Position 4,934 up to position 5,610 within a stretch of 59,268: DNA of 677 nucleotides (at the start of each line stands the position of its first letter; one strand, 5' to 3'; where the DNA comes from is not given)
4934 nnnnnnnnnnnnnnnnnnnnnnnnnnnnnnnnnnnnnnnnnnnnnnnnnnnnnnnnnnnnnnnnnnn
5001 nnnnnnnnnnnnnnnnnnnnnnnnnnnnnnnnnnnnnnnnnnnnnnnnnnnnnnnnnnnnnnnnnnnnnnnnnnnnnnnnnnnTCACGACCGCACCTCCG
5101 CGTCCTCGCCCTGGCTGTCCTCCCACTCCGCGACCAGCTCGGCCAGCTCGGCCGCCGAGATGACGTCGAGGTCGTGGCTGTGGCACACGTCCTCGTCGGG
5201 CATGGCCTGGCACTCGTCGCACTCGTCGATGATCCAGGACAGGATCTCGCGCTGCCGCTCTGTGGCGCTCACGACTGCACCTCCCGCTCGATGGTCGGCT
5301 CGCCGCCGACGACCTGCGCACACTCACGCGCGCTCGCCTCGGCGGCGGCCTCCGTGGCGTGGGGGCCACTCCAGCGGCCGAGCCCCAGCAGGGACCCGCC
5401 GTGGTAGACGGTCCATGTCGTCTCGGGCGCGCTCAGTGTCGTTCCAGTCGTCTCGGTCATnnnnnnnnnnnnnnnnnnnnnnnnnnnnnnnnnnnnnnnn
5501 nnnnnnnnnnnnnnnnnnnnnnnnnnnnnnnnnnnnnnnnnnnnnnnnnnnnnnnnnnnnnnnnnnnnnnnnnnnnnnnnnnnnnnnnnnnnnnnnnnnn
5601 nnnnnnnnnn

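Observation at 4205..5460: Five translationally coupled small genes; three junctions share a near-identical 20-bp SD-stop-start module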

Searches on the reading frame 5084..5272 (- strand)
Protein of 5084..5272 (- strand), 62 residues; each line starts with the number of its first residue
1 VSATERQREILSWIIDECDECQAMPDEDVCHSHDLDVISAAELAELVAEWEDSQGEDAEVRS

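Call 8: search_protein_families(library=pfam, proteins=[window:5084-5272:-], max_evalue=0.1)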
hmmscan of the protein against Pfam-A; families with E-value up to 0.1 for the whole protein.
window:5084-5272:- (62 aa): 1 family
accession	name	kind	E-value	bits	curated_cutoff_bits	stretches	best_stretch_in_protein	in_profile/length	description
PF01726.22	LexA_DNA_bind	-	0.035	14.3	23.7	1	4-25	5-26/65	LexA DNA binding domain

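Call 9: search_protein_families(library=phrogs, proteins=[window:5084-5272:-], max_evalue=0.1)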
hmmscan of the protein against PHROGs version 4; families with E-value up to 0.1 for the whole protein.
window:5084-5272:- (62 aa): 1 family
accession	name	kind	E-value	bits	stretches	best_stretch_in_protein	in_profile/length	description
phrog_21344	-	unknown function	0.035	15.4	1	10-48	37-71/129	-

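Call 34: search_protein_representatives(protein=window:5084-5272:-)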
Query: 62 residues. Proteins with E-value up to 0.001 (for the whole library): 12; up to 1e-10: 2; up to 1e-30: 1. The best 12 are listed.
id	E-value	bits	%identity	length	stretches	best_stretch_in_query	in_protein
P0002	3.3e-32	124.6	98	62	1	1-62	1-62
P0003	9.5e-24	98.1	33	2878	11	25-60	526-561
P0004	3.7e-10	55.4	37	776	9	15-56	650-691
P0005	4.3e-09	52.1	43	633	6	19-56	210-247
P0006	2.2e-08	49.8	32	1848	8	20-57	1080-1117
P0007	5.6e-08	48.6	35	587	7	19-57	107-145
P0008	1.6e-06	44.0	51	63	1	4-50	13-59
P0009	4.5e-06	42.6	34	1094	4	8-61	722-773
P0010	6.6e-05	39.0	34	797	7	18-56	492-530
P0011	3.7e-04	36.6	33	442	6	26-53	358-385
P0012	5.0e-04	36.2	30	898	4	27-59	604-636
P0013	6.2e-04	35.9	39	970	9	28-57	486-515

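Call 38: find_homologous_proteins(query=A2, max_evalue=0.01)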
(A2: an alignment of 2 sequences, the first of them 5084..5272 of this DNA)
Query A2 (2 sequences) (62 aa, profile of the alignment): 2 proteins with E <= 0.01 among 4 candidates.
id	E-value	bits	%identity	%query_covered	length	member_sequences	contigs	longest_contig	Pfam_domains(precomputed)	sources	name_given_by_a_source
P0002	1.2e-32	129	98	100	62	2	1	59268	-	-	-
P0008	4.3e-32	128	51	76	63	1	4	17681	-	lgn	-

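Call 39: find_encoding_contigs(protein=P0008, flank=10000, max_places=6)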
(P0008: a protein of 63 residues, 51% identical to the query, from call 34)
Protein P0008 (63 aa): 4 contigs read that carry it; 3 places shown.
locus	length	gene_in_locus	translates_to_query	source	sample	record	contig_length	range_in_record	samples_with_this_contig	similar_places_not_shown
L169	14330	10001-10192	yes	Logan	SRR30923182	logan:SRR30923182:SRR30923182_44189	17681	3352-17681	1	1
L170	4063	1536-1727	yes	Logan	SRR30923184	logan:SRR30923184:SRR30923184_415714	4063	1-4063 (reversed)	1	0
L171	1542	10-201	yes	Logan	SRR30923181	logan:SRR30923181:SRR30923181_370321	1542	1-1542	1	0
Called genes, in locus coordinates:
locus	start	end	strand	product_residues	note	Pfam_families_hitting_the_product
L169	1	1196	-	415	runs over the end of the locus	-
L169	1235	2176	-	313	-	-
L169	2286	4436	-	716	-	-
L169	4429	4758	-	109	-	-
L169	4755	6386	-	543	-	-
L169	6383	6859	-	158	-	PF08281:Sigma70_r4_2 (faint)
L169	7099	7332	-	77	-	-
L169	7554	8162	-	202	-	-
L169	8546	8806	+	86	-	-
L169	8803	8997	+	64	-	-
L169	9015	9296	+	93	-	-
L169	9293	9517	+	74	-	-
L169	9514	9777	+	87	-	-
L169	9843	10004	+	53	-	-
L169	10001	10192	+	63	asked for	-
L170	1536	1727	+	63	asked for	-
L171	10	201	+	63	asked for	-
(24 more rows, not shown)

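Call 44: find_related_loci(query=A2, collection=genome_contigs, flank=6000)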
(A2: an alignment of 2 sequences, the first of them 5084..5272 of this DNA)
Query A2 (62 aa) in genome_contigs; peptide patterns used: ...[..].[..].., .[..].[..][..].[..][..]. (x = any residue, [..] = any of these).
24 stretches matched a pattern, but none encodes a relative of the query by tblastn (E <= 1e-3).

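Call 61: predict_structure(alignment_id=A2)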
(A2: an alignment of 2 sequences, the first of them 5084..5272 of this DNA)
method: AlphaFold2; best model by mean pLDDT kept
length: 62 residues; sequences in the alignment: 2
mean_pLDDT: 66.2   pTM: 0.46
mean pLDDT of the five models: 66.2, 61.7, 61.2, 57.9, 55.5
residues with pLDDT >= 90: 0; 70-90: 31; 50-70: 26; < 50: 5
segments of 3 or more residues with pLDDT < 50: none
pLDDT, mean of each block of 10 residues (from residue 1): 72 70 55 64 76 63 49
secondary structure, 60 per line:
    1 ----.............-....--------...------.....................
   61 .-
elements in order: H5-17 H19-22 H40-61

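Call 79: fold_search(model_id=the predicted structure, library=pdb)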
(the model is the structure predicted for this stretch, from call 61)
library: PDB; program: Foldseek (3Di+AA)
matches with E <= 10: 1; with E <= 0.001: 0
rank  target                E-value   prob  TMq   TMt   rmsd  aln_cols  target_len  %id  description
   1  5ham_A                8.0e+00  0.04  0.34  0.12   7.4        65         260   18  Structure of Rickettsia bellii effector protein RickCE (released 2016-07-27)

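Call 93: search_protein_families(library=ncbifam, proteins=[window:5084-5272:-], max_evalue=0.01)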
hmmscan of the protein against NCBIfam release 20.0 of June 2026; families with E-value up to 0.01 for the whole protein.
window:5084-5272:- (62 aa): 0 families

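Call 94: search_protein_families(library=padloc, proteins=[window:5084-5272:-], max_evalue=0.01)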
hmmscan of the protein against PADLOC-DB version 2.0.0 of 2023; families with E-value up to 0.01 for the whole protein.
window:5084-5272:- (62 aa): 0 families

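Call 95: search_solved_structures(query=A2, max_evalue=1)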
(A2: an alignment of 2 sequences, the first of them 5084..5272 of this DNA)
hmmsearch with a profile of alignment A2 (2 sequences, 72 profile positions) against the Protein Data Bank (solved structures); distinct sequences matched with E-value up to 1: 1.
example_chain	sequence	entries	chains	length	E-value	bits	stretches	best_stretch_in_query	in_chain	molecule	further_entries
4jhy_A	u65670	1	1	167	0.39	13.9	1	26-66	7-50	hypothetical protein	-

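Call 104: find_encoding_contigs(protein=window:5084-5272:-, flank=3000, max_places=10)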
Protein window:5084-5272:- (62 aa): 2 contigs read that carry it; 1 place shown.
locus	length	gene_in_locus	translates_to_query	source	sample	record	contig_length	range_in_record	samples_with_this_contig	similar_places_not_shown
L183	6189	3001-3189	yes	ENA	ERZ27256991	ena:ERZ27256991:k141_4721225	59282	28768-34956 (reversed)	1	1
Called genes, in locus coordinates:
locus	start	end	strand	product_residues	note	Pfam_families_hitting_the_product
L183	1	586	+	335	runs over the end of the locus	PF06067:DUF932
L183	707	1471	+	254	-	PF07505:DUF5131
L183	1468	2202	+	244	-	PF08299:Bac_DnaA_C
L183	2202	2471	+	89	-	-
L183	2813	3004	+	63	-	-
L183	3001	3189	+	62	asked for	-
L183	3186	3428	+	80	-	-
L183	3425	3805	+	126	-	-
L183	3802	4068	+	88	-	-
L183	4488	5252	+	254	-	-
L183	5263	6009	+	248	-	-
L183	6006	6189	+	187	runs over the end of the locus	-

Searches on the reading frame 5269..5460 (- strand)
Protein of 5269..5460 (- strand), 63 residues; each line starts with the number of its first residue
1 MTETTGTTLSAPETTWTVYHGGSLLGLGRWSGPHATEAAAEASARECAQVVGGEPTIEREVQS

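Call 8: search_protein_families(library=pfam, proteins=[window:5269-5460:-], max_evalue=0.1)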
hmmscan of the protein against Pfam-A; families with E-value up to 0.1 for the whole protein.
window:5269-5460:- (63 aa): 0 families

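Call 9: search_protein_families(library=phrogs, proteins=[window:5269-5460:-], max_evalue=0.1)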
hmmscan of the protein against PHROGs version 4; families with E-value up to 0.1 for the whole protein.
window:5269-5460:- (63 aa): 0 families

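Call 93: search_protein_families(library=ncbifam, proteins=[window:5269-5460:-], max_evalue=0.01)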
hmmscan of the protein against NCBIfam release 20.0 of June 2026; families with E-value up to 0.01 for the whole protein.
window:5269-5460:- (63 aa): 0 families

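Call 94: search_protein_families(library=padloc, proteins=[window:5269-5460:-], max_evalue=0.01)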
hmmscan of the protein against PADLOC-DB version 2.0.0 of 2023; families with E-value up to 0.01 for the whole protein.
window:5269-5460:- (63 aa): 0 families

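Call 106: find_encoding_contigs(protein=window:5269-5460:-, flank=3000, max_places=10)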
Protein window:5269-5460:- (63 aa): 2 contigs read that carry it; 1 place shown.
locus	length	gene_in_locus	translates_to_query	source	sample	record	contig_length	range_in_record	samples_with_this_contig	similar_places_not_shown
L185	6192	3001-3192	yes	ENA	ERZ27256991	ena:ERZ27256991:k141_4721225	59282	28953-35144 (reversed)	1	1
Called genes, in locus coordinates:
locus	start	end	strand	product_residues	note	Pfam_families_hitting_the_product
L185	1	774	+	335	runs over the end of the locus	PF06067:DUF932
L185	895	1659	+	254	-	PF07505:DUF5131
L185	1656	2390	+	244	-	PF08299:Bac_DnaA_C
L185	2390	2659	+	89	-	-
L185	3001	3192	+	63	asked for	-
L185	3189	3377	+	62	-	-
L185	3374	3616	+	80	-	-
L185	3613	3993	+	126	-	-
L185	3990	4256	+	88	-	-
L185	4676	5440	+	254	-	-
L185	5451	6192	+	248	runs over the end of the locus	-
